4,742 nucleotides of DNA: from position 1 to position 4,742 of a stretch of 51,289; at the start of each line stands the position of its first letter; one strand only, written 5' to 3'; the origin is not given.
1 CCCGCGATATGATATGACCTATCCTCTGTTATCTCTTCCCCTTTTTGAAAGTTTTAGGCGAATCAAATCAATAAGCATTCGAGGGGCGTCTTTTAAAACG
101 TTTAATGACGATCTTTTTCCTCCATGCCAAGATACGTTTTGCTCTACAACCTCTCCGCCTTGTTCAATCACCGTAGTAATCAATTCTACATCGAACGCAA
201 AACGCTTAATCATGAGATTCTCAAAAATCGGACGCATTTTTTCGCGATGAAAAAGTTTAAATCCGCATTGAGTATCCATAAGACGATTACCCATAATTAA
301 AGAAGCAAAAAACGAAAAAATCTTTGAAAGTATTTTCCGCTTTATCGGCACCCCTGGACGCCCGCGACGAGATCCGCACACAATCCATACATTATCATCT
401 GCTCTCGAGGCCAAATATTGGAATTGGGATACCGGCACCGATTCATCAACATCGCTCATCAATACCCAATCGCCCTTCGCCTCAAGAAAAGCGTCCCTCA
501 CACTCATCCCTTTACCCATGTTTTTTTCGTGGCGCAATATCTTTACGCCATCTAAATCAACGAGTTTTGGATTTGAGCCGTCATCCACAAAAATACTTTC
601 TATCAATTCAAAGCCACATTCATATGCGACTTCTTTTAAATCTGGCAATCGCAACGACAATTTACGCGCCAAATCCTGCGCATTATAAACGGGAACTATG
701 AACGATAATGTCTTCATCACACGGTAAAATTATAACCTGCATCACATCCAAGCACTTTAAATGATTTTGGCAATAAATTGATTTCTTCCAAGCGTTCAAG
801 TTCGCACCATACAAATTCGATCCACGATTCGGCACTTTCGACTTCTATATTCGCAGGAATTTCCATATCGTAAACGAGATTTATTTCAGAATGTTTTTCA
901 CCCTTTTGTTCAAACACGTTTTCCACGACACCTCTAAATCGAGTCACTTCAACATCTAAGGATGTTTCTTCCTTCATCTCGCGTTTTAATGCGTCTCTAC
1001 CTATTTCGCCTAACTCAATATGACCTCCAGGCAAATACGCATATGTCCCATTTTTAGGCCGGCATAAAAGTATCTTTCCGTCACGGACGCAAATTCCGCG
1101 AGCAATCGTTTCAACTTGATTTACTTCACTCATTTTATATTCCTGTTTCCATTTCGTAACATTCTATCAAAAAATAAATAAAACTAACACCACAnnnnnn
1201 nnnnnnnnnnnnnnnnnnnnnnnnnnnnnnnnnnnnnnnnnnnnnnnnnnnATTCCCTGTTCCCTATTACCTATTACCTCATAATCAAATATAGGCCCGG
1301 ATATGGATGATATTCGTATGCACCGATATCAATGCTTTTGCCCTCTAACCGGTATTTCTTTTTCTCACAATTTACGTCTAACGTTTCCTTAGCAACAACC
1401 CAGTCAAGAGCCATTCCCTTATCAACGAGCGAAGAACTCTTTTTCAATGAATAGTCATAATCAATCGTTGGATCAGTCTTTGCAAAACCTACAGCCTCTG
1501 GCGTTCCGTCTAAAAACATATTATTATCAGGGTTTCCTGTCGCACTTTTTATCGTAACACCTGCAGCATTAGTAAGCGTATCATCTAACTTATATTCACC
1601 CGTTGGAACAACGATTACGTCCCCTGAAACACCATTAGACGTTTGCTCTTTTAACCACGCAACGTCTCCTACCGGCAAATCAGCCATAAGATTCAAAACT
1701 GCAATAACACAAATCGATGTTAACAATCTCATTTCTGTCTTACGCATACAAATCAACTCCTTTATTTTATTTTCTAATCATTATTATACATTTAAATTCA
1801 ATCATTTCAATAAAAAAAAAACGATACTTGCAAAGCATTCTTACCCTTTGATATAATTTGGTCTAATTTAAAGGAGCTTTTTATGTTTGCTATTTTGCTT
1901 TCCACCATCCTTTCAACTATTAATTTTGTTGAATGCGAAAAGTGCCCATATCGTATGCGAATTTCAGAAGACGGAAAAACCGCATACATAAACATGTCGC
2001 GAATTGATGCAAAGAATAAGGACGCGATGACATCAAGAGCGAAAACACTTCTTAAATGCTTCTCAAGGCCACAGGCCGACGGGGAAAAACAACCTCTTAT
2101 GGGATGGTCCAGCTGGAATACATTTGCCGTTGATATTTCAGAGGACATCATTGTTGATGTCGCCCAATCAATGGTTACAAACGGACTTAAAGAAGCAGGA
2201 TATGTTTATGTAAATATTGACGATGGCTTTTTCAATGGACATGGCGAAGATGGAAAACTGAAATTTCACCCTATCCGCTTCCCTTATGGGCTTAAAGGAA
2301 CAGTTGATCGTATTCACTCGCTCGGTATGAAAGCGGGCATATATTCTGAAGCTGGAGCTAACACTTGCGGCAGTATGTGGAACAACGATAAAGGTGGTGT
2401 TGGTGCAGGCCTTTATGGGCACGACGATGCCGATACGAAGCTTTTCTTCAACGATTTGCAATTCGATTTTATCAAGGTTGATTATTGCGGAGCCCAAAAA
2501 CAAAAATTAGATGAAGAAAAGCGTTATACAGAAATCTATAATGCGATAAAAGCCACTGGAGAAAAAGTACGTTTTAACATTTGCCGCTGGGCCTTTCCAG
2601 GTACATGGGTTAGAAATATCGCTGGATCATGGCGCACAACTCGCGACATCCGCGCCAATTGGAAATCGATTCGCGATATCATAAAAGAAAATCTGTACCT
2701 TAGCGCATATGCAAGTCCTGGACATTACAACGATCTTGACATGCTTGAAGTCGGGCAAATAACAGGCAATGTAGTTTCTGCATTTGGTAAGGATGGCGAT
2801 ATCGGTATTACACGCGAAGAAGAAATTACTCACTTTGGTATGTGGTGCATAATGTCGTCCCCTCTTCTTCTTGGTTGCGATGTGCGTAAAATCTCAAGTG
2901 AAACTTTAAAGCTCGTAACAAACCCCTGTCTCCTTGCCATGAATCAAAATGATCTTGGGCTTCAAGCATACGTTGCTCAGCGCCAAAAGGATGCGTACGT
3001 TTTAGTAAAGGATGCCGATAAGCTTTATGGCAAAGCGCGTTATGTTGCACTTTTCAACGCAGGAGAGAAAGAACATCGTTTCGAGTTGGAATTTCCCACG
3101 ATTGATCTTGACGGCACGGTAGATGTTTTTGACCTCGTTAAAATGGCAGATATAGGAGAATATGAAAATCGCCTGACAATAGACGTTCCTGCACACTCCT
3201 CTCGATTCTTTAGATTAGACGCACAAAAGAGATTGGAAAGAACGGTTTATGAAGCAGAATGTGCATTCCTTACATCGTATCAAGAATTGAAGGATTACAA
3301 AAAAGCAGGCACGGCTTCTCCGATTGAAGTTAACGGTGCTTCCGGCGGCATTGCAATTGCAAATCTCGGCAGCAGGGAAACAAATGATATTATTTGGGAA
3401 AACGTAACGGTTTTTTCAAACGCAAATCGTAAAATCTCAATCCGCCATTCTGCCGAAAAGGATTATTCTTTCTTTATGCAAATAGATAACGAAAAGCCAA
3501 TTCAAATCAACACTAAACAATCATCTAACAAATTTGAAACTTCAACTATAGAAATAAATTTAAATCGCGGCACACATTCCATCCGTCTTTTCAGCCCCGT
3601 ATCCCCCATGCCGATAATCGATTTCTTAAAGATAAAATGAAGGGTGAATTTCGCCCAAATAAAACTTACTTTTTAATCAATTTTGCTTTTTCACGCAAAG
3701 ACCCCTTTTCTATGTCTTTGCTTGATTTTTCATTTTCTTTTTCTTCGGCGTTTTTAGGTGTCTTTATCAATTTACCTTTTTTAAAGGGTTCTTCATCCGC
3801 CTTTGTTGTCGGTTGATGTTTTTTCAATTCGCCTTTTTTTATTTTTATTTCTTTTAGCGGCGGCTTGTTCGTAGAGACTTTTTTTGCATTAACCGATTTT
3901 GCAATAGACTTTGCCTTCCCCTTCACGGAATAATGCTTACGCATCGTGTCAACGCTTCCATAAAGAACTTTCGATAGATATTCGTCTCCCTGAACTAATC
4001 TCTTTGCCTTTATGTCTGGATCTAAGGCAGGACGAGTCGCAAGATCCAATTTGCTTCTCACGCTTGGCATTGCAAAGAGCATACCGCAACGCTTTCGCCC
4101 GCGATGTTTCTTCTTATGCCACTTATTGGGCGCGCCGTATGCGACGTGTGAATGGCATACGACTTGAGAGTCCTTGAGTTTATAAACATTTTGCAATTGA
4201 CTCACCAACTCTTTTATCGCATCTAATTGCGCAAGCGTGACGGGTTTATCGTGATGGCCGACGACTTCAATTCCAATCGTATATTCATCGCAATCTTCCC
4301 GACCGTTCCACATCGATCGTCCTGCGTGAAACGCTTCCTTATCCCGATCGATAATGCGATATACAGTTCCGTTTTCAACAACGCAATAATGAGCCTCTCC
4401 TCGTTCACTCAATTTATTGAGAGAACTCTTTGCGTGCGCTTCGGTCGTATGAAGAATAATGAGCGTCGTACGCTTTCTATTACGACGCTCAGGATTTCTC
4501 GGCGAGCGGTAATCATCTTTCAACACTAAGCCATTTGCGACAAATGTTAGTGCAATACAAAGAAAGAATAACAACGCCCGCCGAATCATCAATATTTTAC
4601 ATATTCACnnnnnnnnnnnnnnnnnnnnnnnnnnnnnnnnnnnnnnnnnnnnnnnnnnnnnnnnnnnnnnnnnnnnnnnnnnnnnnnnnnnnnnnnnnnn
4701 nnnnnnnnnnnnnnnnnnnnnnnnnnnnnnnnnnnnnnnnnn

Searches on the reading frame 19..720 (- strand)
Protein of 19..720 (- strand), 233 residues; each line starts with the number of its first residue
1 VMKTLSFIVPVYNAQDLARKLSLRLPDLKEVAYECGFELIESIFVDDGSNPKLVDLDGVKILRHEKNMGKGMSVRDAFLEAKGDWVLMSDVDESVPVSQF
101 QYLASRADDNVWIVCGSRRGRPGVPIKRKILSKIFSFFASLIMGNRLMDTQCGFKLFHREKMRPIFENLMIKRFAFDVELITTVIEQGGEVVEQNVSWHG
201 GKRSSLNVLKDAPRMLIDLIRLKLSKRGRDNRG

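Call 7: search_protein_families(library=pfam, proteins=[window:19-720:-], max_evalue=0.001)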
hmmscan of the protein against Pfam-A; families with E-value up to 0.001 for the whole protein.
window:19-720:- (233 aa): 1 family
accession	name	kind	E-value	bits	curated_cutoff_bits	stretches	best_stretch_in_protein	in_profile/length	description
PF00535.33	Glycos_transf_2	-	4.4e-16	59.7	23.3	1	6-163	1-165/168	Glycosyl transferase family 2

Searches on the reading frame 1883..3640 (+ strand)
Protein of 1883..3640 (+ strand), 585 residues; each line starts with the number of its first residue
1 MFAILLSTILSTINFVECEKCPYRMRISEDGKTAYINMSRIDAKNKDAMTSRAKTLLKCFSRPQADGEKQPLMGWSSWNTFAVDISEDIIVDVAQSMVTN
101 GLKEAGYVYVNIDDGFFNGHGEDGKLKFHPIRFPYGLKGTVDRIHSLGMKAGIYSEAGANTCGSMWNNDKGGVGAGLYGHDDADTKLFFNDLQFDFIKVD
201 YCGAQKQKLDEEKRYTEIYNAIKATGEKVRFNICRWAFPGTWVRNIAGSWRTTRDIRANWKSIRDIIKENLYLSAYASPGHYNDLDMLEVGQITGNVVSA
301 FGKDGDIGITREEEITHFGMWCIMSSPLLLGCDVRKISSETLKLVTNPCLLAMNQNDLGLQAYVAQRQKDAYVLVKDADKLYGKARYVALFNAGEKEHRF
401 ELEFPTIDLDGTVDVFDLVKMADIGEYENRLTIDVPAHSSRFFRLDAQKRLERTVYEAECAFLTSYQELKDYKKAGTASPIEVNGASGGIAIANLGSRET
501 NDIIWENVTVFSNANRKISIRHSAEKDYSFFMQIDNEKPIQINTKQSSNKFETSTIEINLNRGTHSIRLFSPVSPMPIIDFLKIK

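Call 7: search_protein_families(library=pfam, proteins=[window:1883-3640:+], max_evalue=0.001)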
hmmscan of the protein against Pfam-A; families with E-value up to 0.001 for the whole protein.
window:1883-3640:+ (585 aa): 2 families
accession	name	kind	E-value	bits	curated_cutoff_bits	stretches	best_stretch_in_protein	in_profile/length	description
PF16499.11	Melibiase_2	-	1.4e-40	139.9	23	1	71-356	2-284/284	Alpha galactosidase A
PF17801.7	Melibiase_C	-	9.8e-06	26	22.9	1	381-445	11-71/71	Alpha galactosidase C-terminal beta sandwich domain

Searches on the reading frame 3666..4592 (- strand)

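Call 7: search_protein_families(library=pfam, proteins=[window:3666-4592:-], max_evalue=0.001)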
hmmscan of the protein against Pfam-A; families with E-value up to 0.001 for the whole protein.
window:3666-4592:- (308 aa): 1 family
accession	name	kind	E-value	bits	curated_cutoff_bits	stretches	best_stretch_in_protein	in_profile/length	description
PF01510.30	Amidase_2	-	1e-18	68.4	26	1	40-155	3-124/131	N-acetylmuramoyl-L-alanine amidase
